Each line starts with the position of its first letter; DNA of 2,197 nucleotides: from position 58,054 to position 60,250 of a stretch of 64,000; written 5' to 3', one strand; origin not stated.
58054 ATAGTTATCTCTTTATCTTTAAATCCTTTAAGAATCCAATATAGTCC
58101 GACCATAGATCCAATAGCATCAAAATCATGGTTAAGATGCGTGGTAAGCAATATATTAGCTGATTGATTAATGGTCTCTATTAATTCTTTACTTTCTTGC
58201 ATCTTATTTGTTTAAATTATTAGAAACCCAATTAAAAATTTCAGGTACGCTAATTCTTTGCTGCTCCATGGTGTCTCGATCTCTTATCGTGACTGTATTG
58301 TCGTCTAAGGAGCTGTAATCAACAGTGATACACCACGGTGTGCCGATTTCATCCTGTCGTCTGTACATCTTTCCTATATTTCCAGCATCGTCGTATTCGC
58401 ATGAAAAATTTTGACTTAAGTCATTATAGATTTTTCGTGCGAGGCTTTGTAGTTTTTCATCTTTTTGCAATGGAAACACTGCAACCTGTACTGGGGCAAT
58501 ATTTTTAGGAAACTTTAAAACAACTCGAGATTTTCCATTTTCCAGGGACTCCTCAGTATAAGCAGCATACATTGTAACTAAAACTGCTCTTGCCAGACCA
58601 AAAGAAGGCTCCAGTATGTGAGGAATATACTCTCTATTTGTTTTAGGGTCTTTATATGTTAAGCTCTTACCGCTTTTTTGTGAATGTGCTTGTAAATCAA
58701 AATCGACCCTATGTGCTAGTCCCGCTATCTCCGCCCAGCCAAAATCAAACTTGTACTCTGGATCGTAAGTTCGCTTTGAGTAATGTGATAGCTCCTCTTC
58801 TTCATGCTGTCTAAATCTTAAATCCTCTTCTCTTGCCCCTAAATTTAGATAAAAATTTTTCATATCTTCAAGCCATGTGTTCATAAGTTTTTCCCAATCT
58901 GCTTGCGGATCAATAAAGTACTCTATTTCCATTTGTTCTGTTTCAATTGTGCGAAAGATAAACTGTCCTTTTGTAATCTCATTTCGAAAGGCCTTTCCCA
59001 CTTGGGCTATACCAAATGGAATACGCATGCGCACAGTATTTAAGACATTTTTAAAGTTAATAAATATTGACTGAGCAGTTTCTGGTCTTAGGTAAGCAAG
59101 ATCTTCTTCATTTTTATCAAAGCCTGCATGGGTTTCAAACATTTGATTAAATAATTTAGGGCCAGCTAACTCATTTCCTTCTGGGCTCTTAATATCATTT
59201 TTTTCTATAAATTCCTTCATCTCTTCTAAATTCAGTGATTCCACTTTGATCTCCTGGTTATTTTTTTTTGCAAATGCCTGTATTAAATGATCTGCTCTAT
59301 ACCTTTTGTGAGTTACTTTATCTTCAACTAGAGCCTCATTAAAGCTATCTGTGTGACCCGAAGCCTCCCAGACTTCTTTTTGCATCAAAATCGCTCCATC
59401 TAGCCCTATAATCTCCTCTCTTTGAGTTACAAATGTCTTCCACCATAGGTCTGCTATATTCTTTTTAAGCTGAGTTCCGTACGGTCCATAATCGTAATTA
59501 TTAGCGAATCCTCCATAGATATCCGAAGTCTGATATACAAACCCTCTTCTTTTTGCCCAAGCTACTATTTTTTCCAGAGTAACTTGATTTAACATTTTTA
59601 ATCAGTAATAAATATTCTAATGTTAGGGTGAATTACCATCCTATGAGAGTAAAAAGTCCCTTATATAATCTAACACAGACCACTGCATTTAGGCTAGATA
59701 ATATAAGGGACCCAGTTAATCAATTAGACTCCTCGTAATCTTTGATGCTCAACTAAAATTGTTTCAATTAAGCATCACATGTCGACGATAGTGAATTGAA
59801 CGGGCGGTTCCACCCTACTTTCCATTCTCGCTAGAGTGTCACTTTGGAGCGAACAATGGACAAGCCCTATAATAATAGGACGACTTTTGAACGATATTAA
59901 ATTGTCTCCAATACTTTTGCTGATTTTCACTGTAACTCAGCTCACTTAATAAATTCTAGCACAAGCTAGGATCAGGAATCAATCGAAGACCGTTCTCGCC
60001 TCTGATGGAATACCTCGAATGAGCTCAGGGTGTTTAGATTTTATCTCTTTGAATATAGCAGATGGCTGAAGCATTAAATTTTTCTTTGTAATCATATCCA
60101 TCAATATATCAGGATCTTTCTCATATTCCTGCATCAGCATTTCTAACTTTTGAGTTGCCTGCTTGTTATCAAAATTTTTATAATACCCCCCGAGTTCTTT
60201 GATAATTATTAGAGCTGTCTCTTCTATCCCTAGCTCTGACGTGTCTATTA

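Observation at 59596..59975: T-box-like riboswitch leader upstream of glyQS with an unusually large antiterminator insertion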

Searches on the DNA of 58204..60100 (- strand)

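Call 4: search_rna_families(source=window, start=59500, end=60100, threshold=evalue, max_evalue=10, show_alignments=5)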
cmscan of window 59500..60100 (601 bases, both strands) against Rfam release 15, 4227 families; matches with E-value up to 10: 1.
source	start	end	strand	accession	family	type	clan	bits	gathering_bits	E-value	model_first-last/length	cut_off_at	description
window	59798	59983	-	RF00230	T-box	Cis-reg; leader;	-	10.5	93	7.8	1-219/219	no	T-box leader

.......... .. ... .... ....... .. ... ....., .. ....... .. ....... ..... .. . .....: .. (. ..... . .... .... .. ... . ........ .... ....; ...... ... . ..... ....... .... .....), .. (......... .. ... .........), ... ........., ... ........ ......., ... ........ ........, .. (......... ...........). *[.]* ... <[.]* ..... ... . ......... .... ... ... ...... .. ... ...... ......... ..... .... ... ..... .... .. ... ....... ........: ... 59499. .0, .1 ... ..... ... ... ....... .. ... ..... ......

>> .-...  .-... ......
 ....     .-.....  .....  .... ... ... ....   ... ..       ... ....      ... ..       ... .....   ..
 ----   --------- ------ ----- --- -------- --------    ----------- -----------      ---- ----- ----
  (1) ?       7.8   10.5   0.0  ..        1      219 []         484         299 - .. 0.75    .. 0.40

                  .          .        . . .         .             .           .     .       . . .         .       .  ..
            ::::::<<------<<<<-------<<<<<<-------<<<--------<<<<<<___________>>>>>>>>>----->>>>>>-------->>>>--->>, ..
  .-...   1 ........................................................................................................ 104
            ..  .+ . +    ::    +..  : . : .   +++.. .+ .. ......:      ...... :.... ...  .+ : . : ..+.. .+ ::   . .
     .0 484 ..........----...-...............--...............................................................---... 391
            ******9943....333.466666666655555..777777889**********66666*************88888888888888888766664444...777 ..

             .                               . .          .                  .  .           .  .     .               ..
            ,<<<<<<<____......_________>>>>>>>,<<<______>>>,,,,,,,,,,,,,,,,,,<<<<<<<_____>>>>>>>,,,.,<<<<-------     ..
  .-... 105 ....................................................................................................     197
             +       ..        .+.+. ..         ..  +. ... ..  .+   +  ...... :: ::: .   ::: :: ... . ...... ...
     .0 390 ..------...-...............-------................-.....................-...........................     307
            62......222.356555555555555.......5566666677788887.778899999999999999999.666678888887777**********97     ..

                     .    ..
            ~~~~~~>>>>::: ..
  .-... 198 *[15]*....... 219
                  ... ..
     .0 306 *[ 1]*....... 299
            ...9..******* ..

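Call 23: search_rna_families(sources=[L081, L082, L084, L086, L116, L140, L041, L055, L001, L002], threshold=evalue, max_evalue=1, show_alignments=6)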
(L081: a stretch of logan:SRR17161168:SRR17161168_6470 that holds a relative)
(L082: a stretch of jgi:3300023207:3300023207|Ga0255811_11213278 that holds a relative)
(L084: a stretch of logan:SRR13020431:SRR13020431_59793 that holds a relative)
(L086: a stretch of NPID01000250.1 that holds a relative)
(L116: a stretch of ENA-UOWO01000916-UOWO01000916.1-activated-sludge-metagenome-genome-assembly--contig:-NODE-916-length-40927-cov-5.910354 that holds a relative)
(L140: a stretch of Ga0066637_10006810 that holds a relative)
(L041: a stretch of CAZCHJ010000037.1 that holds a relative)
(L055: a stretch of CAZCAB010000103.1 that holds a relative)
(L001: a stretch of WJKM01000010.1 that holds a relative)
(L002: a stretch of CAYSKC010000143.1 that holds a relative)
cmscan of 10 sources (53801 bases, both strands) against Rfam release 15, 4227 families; matches with E-value up to 1: 11.
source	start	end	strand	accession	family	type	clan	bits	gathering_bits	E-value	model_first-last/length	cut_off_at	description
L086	1180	1362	+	RF00230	T-box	Cis-reg; leader;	-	55.7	93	1.6e-09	1-219/219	no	T-box leader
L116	1774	1927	+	RF00230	T-box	Cis-reg; leader;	-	43.3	93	2.5e-06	1-219/219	no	T-box leader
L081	2771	2944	+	RF00230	T-box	Cis-reg; leader;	-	40.6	93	1.2e-05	1-219/219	no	T-box leader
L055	216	316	+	RF00230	T-box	Cis-reg; leader;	-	28.2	93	0.019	1-219/219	no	T-box leader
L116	545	608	+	RF02057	STnc40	Gene; sRNA;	-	28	45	0.88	1-70/70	no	Salmonella enterica sRNA STnc40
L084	1889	1932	-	RF04252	mir-8186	Gene; miRNA;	-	27.9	80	0.057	9-52/61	no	mir-8186 microRNA precursor family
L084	1889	1932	+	RF04252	mir-8186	Gene; miRNA;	-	27.7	80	0.063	9-52/61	no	mir-8186 microRNA precursor family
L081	2567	2625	-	RF03027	RT-6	Gene; sRNA;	-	25.1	46.7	0.27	1-75/75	no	RT-6 RNA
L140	1853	1932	+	RF00230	T-box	Cis-reg; leader;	-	24.6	93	0.17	149-216/219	no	T-box leader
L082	2627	2878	+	RF00230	T-box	Cis-reg; leader;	-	23.5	93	0.32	1-219/219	no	T-box leader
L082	1906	1961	+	RF01121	sR38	Gene; snRNA; snoRNA; CD-box;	-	23.1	50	0.31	1-59/59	no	Small nucleolar RNA sR38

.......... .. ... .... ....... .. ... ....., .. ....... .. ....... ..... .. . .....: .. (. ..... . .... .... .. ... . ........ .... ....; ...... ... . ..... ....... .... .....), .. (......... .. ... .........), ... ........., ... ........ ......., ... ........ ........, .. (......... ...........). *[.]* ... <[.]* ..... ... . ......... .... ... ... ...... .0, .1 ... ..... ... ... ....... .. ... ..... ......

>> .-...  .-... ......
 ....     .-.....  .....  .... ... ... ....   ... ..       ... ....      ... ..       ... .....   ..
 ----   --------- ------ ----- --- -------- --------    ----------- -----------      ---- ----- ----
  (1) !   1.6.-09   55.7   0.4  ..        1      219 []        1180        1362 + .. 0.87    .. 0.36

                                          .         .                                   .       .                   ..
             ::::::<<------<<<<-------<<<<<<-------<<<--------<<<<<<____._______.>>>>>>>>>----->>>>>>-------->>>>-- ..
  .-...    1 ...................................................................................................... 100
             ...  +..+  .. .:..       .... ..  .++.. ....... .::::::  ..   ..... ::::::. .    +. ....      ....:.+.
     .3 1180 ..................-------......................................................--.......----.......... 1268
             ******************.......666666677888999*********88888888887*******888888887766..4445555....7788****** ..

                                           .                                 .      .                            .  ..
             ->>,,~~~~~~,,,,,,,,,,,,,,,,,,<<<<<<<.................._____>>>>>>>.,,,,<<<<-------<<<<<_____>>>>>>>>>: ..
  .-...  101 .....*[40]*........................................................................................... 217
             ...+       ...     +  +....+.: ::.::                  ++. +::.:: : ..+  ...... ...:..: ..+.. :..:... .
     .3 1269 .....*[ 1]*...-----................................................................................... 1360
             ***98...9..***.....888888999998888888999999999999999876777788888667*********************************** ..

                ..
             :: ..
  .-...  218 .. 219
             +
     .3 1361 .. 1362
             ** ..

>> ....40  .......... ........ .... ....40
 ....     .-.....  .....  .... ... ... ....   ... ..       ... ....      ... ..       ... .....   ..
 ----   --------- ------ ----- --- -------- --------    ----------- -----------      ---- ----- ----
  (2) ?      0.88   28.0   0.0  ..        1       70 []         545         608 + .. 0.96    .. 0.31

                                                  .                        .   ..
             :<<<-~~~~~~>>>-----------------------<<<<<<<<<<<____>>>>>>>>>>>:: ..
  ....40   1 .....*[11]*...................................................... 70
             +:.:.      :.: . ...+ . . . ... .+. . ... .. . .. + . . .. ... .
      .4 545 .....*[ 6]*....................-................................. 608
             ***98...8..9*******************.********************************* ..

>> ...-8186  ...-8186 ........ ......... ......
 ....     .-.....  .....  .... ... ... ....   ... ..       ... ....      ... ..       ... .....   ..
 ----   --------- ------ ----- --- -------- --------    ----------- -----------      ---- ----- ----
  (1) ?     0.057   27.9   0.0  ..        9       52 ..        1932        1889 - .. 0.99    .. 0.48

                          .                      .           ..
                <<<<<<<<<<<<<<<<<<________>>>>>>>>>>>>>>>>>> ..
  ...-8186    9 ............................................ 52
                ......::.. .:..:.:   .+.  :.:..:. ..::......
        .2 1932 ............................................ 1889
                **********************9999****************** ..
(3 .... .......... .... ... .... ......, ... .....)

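Call 80: search_with_rna_model(model_id=R1, sources=[L001, L002, L003, L004, L005, L006, L007, L008, L009, L010, L011, L012, L013, L014, L015, L016, L017, L018, L019, L020, L021, L022, L023, L024, L025, L026, L027, L028, L029, L030, L031, L032, L033, L034, L035, L036, L037, L038, L039, L040, L041, L042, L043, L044, L045, L046, L047, L048, L049, L050, L051, L052, L053, L054, L055, L056, L057, L058, L059, L060, L061, L062, L063, L064, L065, L066, L067, L068, L069, L070, L071, L072, L073, L074, L075, L076, L077, L078, L079, L080, L081, L082, L084, L085, L086, L087, L088, L089, L090, L091, L092, L093, L094, L095, L096, L097, L098, L099, L100], max_evalue=0.05)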
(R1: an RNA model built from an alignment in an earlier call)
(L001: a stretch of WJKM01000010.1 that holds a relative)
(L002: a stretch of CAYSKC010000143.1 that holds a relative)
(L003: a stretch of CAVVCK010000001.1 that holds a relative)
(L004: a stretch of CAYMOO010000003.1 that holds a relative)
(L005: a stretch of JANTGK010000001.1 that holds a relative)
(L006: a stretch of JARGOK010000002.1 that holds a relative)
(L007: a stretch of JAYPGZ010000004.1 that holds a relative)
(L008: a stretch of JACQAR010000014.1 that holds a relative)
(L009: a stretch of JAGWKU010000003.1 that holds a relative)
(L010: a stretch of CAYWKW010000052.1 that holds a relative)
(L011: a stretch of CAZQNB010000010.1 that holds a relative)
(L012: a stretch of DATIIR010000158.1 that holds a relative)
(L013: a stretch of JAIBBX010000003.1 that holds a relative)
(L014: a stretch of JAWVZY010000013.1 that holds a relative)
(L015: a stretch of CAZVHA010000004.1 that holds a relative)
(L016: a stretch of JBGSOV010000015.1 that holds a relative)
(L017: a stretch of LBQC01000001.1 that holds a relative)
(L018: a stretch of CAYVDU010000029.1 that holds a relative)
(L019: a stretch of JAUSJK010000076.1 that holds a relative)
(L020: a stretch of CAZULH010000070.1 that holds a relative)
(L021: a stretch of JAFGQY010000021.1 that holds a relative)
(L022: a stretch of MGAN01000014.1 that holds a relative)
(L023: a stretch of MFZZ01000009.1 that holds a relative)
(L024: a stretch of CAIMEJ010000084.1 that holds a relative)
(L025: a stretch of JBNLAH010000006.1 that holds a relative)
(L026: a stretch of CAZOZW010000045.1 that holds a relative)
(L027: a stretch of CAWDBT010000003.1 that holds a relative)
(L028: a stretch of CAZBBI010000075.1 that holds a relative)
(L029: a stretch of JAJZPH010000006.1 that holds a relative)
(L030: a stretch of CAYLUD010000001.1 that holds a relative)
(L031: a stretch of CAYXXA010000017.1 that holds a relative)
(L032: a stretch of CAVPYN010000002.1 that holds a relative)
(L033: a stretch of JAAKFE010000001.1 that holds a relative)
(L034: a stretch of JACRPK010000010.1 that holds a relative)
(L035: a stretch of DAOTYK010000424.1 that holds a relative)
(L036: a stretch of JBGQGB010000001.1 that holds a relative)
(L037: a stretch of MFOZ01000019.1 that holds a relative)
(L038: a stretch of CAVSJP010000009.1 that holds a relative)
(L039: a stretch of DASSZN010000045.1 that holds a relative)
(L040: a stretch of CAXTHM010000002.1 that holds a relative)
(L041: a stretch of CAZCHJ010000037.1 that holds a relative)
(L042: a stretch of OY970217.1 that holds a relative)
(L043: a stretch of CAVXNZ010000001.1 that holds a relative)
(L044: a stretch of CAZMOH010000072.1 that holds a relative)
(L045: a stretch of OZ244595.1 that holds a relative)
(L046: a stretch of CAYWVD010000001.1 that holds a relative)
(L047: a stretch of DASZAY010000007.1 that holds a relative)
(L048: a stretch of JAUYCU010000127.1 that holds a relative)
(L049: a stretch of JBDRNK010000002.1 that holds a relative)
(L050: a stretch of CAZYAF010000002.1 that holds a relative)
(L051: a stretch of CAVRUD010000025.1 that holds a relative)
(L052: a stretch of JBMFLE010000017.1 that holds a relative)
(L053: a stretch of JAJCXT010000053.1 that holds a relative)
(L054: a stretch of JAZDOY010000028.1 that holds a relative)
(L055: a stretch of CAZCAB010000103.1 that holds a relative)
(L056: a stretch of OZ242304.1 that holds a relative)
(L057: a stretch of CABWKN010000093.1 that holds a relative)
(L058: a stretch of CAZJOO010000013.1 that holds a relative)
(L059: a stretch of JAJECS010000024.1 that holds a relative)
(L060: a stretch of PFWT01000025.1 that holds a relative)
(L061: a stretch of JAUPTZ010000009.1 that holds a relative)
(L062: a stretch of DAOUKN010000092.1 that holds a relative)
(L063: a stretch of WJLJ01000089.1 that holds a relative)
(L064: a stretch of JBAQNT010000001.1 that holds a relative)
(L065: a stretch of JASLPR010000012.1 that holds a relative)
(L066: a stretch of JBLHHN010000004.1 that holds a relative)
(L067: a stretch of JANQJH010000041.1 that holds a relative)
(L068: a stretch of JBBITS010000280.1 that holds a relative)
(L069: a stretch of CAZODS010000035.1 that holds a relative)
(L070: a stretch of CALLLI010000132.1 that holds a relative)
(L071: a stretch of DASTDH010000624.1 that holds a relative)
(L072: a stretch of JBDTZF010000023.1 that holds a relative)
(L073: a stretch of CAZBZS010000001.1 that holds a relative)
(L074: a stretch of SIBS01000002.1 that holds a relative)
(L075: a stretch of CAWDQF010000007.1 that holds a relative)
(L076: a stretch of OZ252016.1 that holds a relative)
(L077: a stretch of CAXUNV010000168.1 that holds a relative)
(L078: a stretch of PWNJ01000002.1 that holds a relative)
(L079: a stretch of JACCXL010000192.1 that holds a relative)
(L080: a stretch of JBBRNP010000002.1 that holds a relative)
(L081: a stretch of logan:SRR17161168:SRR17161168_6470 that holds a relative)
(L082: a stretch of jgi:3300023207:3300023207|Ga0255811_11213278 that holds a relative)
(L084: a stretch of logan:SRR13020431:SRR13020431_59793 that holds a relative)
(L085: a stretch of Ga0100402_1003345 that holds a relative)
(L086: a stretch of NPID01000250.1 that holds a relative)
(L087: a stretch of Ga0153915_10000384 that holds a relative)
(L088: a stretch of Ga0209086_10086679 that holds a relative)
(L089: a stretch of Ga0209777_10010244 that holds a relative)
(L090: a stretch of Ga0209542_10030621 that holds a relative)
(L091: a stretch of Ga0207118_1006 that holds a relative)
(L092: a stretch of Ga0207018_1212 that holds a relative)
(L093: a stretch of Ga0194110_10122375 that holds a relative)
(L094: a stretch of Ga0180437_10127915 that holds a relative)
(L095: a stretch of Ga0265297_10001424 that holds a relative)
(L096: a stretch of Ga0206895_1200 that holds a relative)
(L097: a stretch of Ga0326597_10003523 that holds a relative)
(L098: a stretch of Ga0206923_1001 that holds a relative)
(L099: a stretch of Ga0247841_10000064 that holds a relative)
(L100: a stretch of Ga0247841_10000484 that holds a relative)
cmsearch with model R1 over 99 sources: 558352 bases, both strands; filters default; matches with E-value up to 0.05: 7.
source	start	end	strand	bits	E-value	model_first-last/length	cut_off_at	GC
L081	2903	2946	+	51.8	1.8e-13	1-44/44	no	0.52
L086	1324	1364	+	48.4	2.3e-12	1-44/44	no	0.49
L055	281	318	+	41.7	3.8e-10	1-44/44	no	0.63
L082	2840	2880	+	36.7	1.7e-08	1-44/44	no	0.37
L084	1866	1903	+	33.5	1.9e-07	1-44/44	no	0.5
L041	2415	2462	+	33.2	2.3e-07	1-44/44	no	0.6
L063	6084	6120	+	21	0.0024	1-44/44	no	0.38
